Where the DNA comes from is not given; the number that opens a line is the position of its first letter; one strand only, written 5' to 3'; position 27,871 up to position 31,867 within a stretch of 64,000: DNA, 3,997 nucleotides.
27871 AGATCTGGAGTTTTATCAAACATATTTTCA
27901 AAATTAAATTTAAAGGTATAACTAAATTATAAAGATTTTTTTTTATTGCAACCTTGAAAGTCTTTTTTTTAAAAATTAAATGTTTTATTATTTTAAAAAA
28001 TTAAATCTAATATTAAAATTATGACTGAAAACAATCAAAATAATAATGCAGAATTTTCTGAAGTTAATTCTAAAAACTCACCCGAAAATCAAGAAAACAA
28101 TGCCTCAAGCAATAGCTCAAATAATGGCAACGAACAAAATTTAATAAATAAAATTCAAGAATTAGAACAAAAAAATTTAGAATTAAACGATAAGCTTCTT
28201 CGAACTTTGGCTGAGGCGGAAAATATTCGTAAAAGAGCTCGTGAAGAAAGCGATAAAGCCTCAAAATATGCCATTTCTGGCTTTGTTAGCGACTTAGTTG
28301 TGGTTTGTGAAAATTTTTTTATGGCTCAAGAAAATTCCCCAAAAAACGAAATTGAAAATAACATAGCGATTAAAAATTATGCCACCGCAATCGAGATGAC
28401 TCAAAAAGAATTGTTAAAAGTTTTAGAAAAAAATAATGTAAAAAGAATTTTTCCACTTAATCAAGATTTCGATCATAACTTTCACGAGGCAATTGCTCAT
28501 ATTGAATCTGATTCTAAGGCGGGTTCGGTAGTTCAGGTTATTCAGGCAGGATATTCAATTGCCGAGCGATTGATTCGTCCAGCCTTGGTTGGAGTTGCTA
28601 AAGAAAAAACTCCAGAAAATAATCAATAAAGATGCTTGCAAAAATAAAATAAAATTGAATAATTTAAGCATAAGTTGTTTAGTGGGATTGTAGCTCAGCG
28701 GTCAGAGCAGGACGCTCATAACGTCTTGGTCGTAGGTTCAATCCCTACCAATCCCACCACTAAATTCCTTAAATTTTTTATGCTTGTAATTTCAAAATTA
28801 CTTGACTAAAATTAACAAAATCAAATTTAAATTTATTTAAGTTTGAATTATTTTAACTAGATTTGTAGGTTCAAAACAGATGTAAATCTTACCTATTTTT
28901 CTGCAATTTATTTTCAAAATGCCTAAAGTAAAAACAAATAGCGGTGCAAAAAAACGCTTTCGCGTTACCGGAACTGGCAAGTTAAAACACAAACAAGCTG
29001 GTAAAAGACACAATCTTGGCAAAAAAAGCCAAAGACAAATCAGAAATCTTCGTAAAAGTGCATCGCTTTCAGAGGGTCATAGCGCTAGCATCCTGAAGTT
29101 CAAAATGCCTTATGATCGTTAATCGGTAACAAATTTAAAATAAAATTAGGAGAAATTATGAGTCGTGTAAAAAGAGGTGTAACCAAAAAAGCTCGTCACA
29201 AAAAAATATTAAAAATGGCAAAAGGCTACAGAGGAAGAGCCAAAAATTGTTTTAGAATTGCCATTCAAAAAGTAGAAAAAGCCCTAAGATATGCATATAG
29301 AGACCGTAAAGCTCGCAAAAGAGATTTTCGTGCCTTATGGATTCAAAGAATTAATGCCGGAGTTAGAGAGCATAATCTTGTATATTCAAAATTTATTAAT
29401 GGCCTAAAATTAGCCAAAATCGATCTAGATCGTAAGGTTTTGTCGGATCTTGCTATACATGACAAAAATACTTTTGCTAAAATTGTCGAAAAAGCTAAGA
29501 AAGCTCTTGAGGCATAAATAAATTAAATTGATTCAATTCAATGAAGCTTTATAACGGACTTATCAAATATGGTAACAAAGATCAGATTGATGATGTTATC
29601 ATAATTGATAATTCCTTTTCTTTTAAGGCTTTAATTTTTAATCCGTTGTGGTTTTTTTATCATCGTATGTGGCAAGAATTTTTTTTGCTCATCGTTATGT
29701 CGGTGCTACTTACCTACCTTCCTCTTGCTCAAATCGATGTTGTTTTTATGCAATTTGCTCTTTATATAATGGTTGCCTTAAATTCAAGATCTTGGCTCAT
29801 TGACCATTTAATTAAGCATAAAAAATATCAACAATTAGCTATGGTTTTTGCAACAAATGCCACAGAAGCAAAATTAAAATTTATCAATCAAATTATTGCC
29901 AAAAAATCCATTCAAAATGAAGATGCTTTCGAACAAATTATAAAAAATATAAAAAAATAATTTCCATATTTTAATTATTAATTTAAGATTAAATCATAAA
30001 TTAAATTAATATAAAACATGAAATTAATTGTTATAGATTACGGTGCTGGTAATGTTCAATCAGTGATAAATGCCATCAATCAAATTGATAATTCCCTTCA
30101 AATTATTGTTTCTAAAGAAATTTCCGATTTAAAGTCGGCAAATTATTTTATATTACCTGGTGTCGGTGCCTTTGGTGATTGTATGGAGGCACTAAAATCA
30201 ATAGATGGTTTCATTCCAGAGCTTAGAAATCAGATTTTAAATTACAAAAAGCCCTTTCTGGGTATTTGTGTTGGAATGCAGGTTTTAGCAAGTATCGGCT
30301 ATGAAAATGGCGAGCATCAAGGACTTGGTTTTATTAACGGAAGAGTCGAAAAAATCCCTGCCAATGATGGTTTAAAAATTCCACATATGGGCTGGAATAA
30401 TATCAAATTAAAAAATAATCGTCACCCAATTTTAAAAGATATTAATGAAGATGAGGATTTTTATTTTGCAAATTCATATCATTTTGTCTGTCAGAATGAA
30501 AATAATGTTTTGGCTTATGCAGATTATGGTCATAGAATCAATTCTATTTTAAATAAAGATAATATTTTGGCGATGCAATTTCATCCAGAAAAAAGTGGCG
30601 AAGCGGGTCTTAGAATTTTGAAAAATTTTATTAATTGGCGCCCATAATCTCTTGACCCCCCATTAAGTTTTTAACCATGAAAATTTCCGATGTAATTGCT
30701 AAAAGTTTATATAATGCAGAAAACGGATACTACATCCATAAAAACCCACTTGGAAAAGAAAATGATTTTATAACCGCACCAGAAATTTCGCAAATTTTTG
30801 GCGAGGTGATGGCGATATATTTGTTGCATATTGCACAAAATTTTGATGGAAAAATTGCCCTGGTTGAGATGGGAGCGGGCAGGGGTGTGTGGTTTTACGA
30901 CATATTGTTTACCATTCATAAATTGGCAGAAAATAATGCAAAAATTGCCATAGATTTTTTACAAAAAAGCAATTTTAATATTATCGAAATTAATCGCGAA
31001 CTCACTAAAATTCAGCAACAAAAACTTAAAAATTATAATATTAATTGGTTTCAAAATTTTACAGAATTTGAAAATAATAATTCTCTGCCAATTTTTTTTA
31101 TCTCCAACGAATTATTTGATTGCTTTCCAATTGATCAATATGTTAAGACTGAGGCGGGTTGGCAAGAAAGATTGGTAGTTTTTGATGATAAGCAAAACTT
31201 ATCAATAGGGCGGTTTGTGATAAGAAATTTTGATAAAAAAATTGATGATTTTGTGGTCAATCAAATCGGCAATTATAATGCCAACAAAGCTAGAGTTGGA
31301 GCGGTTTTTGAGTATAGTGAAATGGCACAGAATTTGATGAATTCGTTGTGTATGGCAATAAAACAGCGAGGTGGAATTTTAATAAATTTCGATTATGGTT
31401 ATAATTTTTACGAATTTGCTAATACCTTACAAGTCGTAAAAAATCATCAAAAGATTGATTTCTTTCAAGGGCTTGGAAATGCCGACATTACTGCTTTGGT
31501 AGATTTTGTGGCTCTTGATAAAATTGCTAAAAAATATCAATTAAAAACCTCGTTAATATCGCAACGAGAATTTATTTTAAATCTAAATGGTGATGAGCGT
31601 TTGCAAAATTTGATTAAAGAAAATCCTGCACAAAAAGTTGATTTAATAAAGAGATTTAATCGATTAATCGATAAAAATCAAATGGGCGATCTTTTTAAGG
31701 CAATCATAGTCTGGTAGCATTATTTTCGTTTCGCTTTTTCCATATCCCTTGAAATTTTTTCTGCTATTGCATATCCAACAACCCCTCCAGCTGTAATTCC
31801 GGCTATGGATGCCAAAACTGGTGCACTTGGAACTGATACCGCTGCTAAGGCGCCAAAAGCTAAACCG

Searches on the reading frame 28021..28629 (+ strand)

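Call 11: search_protein_families(library=ncbifam, proteins=[window:28021-28629:+])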
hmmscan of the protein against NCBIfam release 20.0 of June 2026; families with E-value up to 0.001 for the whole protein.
window:28021-28629:+ (202 aa): 26 families (the best 25 are shown)
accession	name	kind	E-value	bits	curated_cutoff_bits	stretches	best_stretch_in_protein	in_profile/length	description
NF010739.0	PRK14141.1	equivalog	4.5e-42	144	192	1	2-196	2-195/211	nucleotide exchange factor GrpE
NF010737.0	PRK14139.1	equivalog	1e-40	139.7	164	1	1-196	1-188/188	nucleotide exchange factor GrpE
NF010752.0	PRK14155.1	equivalog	5.6e-35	120.6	194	1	36-195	13-172/208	nucleotide exchange factor GrpE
NF010738.0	PRK14140.1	equivalog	8.3e-35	120.3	137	1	1-193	1-190/191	nucleotide exchange factor GrpE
NF010748.0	PRK14150.1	equivalog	5.7e-32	110.8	152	1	5-195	3-197/198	nucleotide exchange factor GrpE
NF010749.0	PRK14151.1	equivalog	2.3e-31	108.9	231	1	24-197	8-178/188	nucleotide exchange factor GrpE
NF010758.0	PRK14161.1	equivalog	1.4e-29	103.1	206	1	23-195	5-177/178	nucleotide exchange factor GrpE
NF010747.0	PRK14149.1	equivalog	7.6e-29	100.6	176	1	8-195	8-190/191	nucleotide exchange factor GrpE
NF010750.0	PRK14153.1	equivalog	8.4e-29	100.5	194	1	3-197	4-190/194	nucleotide exchange factor GrpE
NF010759.0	PRK14162.1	equivalog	2e-25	89.6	176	1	5-193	11-193/194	nucleotide exchange factor GrpE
NF010756.0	PRK14159.1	equivalog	2.9e-25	89.2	171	1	16-194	12-176/176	nucleotide exchange factor GrpE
NF007655.0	PRK10325.1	equivalog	8.3e-24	84.4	348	1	20-196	24-196/197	nucleotide exchange factor GrpE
NF010741.0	PRK14143.1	equivalog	8.3e-22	77.9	184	1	3-200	38-232/258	nucleotide exchange factor GrpE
NF010742.0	PRK14144.1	equivalog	1e-21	77.7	215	1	6-194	22-198/199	nucleotide exchange factor GrpE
NF010746.0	PRK14148.1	equivalog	2.5e-21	76.4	212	1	41-194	45-194/195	nucleotide exchange factor GrpE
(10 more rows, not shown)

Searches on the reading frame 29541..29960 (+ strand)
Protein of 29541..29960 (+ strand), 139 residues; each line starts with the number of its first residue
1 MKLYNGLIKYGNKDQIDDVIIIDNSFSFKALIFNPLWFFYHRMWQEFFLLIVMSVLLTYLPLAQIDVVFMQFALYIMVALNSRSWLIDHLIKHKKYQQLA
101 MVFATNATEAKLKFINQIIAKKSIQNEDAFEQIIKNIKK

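Call 21: search_protein_families(library=pfam, max_evalue=0.000001, proteins=[window:29541-29960:+])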
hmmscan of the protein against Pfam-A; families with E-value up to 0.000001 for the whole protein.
window:29541-29960:+ (139 aa): 1 family
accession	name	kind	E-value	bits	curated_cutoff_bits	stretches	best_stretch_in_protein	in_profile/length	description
PF10947.13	DUF2628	-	1.7e-09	38.4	23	1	22-89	19-90/93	Protein of unknown function (DUF2628)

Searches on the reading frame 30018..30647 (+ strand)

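Call 22: search_protein_families(library=pfam, max_evalue=0.000001, proteins=[window:30018-30647:+])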
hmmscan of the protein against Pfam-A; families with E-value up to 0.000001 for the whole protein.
window:30018-30647:+ (209 aa): 2 families
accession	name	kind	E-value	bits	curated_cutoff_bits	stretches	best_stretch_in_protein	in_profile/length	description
PF00117.34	GATase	-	1.1e-19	71.3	22.8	1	5-205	2-187/190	Glutamine amidotransferase class-I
PF01174.25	SNO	-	7.3e-10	39.5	27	1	11-206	6-184/188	SNO glutamine amidotransferase family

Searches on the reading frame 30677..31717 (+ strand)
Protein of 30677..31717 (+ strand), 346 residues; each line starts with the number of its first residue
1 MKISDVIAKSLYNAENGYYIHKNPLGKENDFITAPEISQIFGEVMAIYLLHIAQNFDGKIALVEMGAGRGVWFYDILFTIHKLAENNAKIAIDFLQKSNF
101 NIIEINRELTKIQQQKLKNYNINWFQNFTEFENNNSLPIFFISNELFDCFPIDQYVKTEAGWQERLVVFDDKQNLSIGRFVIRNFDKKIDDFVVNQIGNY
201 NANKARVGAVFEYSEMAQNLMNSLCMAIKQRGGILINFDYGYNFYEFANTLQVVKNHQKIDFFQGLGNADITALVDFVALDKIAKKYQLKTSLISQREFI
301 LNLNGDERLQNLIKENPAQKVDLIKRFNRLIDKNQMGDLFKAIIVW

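Call 22: search_protein_families(library=pfam, max_evalue=0.000001, proteins=[window:30677-31717:+])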
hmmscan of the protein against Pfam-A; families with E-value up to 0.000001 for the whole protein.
window:30677-31717:+ (346 aa): 1 family
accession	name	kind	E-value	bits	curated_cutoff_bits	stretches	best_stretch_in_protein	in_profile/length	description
PF02636.23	Methyltransf_28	-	1.5e-41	142.9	23.3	1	45-290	2-244/249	Putative S-adenosyl-L-methionine-dependent methyltransferase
